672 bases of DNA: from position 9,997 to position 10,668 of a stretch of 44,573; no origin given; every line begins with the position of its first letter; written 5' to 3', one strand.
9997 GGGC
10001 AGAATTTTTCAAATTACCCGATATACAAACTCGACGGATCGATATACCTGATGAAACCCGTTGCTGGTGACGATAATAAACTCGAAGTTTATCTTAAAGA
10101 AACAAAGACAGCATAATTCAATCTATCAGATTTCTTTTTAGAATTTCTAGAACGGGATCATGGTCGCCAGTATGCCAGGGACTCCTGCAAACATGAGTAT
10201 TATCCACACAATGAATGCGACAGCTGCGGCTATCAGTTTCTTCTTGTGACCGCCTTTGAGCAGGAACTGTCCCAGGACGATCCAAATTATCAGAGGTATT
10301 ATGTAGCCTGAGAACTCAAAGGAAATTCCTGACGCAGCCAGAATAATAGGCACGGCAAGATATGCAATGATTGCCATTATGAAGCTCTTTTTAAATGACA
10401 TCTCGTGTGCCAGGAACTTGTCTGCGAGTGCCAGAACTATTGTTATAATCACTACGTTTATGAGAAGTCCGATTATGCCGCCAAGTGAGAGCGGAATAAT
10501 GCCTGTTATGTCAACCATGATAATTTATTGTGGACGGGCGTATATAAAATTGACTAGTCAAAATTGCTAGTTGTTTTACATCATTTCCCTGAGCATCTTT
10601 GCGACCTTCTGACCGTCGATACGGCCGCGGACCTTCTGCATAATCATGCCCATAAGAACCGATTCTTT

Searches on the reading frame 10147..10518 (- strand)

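Call 15: search_protein_families(library=pfam, proteins=[window:10147-10518:-], max_evalue=0.1)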
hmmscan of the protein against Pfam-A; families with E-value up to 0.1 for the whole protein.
window:10147-10518:- (123 aa): 2 families
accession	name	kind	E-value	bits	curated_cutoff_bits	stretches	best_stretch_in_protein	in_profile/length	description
PF04893.22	Yip1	-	0.014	15.7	28.6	1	5-111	56-169/173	Yip1 domain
PF14897.12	EpsG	-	0.043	13.4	30.1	1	17-111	215-311/326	EpsG family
